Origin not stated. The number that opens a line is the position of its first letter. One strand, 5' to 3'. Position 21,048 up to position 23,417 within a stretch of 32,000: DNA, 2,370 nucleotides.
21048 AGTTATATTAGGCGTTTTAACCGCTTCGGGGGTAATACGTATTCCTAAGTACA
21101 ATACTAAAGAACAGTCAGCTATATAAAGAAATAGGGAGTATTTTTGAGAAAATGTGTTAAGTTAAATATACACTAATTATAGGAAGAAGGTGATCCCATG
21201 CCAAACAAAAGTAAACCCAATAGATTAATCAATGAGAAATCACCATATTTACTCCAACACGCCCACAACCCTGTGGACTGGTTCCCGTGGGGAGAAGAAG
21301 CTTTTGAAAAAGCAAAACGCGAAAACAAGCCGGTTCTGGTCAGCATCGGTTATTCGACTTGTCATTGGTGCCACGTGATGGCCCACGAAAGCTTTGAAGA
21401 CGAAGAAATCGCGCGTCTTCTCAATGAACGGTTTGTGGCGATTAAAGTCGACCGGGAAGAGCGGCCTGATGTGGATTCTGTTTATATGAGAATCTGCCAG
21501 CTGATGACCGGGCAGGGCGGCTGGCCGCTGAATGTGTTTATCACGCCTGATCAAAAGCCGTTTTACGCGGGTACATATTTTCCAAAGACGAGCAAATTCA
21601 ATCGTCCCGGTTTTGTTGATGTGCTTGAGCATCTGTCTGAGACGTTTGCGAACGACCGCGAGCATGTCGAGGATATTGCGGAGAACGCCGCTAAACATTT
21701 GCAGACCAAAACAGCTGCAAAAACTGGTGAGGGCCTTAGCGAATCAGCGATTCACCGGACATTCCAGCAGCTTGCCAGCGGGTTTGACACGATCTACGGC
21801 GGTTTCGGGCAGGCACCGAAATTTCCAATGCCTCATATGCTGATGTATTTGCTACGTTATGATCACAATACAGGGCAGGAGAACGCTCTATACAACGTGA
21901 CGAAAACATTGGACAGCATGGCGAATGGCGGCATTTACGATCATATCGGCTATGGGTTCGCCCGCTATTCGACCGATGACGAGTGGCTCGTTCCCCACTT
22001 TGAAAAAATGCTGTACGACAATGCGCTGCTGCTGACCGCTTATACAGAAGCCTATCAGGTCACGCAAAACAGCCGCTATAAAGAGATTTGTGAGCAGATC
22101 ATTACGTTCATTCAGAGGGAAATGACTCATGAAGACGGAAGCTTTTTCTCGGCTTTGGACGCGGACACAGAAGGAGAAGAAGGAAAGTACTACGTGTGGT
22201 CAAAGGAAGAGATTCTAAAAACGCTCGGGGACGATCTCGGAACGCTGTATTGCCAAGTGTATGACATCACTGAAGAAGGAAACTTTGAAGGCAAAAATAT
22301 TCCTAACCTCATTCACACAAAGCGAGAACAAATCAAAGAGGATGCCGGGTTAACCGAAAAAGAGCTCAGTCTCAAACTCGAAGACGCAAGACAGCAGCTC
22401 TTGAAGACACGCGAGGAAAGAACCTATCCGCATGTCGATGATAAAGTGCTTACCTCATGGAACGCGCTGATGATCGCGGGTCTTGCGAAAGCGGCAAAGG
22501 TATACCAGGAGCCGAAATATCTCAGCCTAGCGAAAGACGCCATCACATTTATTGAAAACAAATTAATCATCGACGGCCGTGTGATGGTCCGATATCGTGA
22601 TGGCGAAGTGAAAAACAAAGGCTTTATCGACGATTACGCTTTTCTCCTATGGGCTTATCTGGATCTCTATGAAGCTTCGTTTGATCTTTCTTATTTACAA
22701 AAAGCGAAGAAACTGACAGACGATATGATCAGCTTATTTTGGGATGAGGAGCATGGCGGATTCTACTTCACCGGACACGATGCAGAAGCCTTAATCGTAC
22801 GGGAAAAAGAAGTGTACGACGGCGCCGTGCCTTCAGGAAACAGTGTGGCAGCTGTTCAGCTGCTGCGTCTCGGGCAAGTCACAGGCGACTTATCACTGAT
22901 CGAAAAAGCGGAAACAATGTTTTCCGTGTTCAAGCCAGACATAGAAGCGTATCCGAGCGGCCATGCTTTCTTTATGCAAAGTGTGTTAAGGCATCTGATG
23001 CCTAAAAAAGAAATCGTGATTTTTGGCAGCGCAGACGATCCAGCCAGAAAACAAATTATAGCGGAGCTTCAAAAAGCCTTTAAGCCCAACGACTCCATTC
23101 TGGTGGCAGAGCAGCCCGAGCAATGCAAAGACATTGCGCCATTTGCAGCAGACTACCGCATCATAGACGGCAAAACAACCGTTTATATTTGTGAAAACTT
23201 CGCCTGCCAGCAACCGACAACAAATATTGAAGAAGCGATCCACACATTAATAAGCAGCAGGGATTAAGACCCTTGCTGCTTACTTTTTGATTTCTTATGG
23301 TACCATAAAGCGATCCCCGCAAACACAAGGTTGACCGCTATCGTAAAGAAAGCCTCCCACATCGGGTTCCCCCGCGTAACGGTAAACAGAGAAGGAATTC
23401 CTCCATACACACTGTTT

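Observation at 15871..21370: Four copies of the yyaL RBS plus 5' end delimit three cassettes: an integron-like serial-insertion array with no visible recombinase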

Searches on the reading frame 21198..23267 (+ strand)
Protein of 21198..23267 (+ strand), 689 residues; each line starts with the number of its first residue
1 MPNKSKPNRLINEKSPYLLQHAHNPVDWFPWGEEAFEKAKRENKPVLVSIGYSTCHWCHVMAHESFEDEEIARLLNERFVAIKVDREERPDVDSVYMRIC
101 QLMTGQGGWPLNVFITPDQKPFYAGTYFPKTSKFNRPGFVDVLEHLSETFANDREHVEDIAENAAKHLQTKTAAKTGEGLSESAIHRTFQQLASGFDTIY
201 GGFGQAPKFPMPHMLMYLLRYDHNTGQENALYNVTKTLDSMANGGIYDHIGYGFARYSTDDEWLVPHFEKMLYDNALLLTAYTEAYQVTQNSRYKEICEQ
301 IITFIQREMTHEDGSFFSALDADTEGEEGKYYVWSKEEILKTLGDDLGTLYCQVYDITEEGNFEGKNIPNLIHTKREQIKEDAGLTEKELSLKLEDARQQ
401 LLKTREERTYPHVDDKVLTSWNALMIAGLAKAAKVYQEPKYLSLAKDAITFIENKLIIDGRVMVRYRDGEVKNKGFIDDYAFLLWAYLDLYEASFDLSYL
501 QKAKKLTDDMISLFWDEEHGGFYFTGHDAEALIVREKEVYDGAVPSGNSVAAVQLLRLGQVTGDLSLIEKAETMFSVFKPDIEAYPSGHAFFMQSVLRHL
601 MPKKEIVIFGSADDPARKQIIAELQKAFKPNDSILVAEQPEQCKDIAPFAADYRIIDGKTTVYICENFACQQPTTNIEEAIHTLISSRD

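Call 6: search_protein_families(library=pfam, proteins=[window:21198-23267:+])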
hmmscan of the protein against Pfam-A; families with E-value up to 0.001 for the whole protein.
window:21198-23267:+ (689 aa): 5 families
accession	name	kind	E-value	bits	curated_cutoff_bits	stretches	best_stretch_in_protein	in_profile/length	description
PF03190.21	Thioredox_DsbH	-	4.4e-80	267.8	27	1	8-169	2-163/163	Protein of unknown function, DUF255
PF13899.12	Thioredoxin_7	-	1.7e-11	44.5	27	1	27-91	1-65/83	Thioredoxin-like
PF03663.20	Glyco_hydro_76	-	5.5e-07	29.8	25.9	1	418-575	33-183/366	Glycosyl hydrolase family 76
PF07470.19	Glyco_hydro_88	-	1.6e-05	24.5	26.6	0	420-523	28-119/352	Glycosyl Hydrolase Family 88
PF07221.17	GlcNAc_2-epim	-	2.3e-05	24.3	23.4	0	223-325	228-329/347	N-acylglucosamine 2-epimerase (GlcNAc 2-epimerase)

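Call 7: find_related_loci(query=window:21198-23267:+, collection=genome_contigs, flank=10000)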
Query window:21198-23267:+ (689 aa) in genome_contigs; peptide patterns used: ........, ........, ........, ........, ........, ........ (x = any residue, [..] = any of these).
600 stretches matched a pattern (row limit reached: there are more); 600 encode a relative of the query (tblastn E <= 1e-3); the best 80 are kept; 80 distinct loci.
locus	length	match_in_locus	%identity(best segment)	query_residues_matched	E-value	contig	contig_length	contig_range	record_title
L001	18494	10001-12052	56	3-686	0e+0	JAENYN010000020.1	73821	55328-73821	MAG: Alkalihalobacillus macyae isolate B5_bin.12 B5_bin12_NODE_148_length_73821_cov_36.671922, whole genome shotgun sequ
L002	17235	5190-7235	53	1-678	0e+0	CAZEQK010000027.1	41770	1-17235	MAG TPA_asm: uncultured Bacillaceae bacterium isolate SRP323688_co1_29 genome assembly, contig: NODE_1720_length_41770_c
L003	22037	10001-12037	56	1-684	0e+0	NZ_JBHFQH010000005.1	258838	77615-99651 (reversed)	Virgibacillus sp. JSM 102003 Contig5, whole genome shotgun sequence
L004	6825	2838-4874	51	5-678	0e+0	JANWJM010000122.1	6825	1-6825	MAG: Thermoactinomycetaceae bacterium isolate CRAIB_MAG67 c_000000103868, whole genome shotgun sequence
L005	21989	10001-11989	49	7-678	0e+0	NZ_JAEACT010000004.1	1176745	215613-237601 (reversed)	Clostridium hydrogenum strain CUEA01 2_pilon, whole genome shotgun sequence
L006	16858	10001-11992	48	8-684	0e+0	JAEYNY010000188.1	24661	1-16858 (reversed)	MAG: Bacillota bacterium isolate OH_CBB_131 k127_473998, whole genome shotgun sequence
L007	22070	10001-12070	47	6-684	0e+0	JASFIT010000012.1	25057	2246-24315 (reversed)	MAG: Desulfobacteraceae bacterium isolate D0608S20remetaG_Bin_205 D0608S20remetaG_FD_scaffold_128_c1, whole genome shotg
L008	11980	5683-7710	47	8-678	0e+0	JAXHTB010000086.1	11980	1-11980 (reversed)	MAG: Spirochaetota bacterium isolate MAG13_tar_biofilm MAG13_86, whole genome shotgun sequence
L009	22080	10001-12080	49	3-684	0e+0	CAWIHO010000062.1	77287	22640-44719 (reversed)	MAG: uncultured delta proteobacterium isolate MFD03726.bin.2.118 genome assembly, contig: contig_45103, whole genome sho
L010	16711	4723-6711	47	7-679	0e+0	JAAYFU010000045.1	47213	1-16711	MAG: Clostridiaceae bacterium isolate AS09scLD_113 137534_AS09, whole genome shotgun sequence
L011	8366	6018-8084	48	8-686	0e+0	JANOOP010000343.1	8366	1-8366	MAG: Candidatus Eisenbacteria bacterium isolate VAR_43_metabat_14 VAR_43_k141_3656617, whole genome shotgun sequence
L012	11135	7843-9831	48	7-673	0e+0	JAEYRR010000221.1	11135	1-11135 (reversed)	MAG: Bacillota bacterium isolate OH_CBB_67 k127_1380299, whole genome shotgun sequence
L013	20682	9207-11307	50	1-689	0e+0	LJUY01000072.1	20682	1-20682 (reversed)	MAG: candidate division Zixibacteria bacterium SM23_81 WORSMTZ_15978, whole genome shotgun sequence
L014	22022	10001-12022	47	8-684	0e+0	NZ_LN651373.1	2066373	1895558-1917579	Bhargavaea cecembensis strain B-C2, whole genome shotgun sequence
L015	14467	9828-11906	44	8-684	0e+0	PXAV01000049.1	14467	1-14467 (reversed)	MAG: Methanosarcinaceae archaeon isolate T3Sed10_220R1 T3-Sed10-C8756, whole genome shotgun sequence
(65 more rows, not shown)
